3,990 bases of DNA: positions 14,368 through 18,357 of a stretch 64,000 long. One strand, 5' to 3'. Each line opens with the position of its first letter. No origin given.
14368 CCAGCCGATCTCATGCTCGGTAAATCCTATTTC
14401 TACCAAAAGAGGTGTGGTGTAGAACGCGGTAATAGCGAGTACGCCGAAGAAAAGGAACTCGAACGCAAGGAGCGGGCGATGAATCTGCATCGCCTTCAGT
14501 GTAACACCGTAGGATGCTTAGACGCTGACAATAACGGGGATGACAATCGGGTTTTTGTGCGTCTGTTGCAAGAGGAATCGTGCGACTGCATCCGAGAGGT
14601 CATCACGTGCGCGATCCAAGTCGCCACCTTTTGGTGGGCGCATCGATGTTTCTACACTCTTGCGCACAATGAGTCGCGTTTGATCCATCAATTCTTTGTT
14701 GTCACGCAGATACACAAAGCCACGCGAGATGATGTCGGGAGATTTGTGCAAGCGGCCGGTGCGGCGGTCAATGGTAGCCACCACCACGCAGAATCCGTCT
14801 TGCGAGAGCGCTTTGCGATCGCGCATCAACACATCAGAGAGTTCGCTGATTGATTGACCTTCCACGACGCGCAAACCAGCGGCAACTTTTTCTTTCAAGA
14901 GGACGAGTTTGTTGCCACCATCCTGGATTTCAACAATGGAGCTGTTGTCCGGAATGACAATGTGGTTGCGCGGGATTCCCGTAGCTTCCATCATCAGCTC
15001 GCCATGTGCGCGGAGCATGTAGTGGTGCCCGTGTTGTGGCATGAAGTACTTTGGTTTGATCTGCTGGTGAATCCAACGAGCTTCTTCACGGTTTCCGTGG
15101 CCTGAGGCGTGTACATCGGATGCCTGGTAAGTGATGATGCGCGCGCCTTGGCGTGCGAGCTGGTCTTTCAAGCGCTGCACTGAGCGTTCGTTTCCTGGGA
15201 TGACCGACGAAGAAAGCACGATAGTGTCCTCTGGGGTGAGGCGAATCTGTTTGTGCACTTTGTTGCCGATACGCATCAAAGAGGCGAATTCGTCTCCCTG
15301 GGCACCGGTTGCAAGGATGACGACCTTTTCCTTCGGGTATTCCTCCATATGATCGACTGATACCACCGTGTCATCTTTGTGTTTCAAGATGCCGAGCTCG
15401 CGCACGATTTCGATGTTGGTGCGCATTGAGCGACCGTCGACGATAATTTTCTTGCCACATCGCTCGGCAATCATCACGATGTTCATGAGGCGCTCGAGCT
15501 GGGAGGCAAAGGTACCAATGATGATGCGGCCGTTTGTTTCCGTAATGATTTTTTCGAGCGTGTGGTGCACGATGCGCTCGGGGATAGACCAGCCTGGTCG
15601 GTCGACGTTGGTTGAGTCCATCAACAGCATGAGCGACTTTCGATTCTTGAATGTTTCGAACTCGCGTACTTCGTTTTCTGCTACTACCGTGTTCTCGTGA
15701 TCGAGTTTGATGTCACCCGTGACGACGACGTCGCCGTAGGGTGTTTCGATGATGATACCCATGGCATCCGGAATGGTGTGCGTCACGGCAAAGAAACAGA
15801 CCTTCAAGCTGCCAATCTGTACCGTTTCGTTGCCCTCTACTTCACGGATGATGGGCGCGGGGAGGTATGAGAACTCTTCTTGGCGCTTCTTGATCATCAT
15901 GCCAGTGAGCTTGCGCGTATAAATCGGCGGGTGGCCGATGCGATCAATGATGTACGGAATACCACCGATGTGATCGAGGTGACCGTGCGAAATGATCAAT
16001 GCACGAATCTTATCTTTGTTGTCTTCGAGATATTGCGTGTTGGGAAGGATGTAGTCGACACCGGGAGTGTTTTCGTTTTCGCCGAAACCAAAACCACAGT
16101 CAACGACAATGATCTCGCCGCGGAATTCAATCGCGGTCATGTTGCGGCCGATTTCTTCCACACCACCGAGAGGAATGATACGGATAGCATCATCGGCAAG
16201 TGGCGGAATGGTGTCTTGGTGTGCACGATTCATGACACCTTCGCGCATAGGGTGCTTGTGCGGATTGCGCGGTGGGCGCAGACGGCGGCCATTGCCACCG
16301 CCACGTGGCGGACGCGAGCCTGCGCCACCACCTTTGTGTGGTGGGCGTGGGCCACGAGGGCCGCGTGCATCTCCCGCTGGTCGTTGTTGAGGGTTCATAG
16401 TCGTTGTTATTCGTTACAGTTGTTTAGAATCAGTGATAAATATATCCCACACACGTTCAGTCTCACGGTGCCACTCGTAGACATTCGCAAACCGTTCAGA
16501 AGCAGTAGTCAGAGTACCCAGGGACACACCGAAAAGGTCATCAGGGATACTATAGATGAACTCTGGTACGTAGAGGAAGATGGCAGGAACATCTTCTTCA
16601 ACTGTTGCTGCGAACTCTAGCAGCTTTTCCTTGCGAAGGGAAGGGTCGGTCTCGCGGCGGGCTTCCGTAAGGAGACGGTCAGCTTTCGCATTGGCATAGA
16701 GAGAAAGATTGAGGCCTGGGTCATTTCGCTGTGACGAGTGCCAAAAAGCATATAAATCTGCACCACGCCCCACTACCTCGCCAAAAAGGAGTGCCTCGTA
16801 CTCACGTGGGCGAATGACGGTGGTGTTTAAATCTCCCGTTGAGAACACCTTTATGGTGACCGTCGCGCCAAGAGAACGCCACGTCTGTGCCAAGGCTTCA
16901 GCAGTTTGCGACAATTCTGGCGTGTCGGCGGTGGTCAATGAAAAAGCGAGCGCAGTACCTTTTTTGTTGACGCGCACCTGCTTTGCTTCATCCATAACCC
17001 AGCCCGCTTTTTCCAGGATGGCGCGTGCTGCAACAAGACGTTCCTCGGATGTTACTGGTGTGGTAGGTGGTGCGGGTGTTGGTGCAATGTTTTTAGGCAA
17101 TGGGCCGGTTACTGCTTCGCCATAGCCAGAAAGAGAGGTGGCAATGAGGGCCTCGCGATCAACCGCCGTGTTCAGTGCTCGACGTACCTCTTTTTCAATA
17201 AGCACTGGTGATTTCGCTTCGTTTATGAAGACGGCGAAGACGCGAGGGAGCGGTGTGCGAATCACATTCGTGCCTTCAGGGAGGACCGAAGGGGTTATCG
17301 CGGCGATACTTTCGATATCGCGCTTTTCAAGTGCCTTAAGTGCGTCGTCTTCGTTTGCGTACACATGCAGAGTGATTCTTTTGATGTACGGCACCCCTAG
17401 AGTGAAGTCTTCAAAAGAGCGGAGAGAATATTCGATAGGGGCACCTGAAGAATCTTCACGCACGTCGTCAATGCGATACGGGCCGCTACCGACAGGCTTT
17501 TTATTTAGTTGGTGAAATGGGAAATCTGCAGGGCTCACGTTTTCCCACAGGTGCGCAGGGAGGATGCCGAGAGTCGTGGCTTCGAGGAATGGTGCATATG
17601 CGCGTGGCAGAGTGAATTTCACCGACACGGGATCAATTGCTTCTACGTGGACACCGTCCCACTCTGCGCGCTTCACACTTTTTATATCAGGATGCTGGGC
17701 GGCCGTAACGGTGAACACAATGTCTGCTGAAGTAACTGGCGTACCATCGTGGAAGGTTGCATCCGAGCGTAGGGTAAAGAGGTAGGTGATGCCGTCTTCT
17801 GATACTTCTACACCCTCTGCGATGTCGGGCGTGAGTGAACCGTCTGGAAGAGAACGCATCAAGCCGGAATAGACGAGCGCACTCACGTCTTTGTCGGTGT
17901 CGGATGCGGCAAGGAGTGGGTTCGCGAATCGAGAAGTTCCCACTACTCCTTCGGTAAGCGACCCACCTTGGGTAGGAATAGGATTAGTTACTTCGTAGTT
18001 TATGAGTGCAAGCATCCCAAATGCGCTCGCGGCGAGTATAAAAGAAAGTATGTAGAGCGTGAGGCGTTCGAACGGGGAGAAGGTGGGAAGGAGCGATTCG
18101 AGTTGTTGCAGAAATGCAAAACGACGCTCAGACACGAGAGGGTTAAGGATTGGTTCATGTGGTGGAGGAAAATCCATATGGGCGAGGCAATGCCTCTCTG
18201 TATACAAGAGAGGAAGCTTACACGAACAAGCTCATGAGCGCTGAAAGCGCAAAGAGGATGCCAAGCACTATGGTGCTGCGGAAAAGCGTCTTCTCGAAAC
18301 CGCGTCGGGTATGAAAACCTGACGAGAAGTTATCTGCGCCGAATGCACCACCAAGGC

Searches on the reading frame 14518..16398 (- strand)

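Call 76: search_protein_families(library=pfam, proteins=[window:14518-16398:-], max_evalue=0.00001)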
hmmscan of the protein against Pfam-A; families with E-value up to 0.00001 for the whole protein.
window:14518-16398:- (626 aa): 5 families
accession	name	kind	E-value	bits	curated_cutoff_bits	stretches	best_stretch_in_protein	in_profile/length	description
PF22505.1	RNase_J_b_CASP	-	9.5e-42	142.2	27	1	289-414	1-126/126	Ribonuclease J, beta-CASP domain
PF17770.6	RNase_J_C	-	3.9e-24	86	23.8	1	525-626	2-102/102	Ribonuclease J C-terminal domain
PF00753.33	Lactamase_B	-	4.5e-18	66.3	22.7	1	85-241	6-161/196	Metallo-beta-lactamase superfamily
PF12706.13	Lactamase_B_2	-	1.5e-11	44.8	27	1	97-235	3-148/200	Beta-lactamase superfamily domain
PF07521.17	RMMBL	-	2.5e-06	27.8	21.6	1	427-479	9-59/63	Zn-dependent metallo-hydrolase RNA specificity domain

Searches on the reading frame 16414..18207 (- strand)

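Call 76: search_protein_families(library=pfam, proteins=[window:16414-18207:-], max_evalue=0.00001)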
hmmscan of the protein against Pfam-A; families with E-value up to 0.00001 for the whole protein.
window:16414-18207:- (597 aa): 1 family
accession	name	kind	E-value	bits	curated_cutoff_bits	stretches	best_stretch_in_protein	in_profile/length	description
PF00496.27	SBP_bac_5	-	5.3e-61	207.2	32.4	1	125-476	2-345/368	Bacterial extracellular solute-binding proteins, family 5 Middle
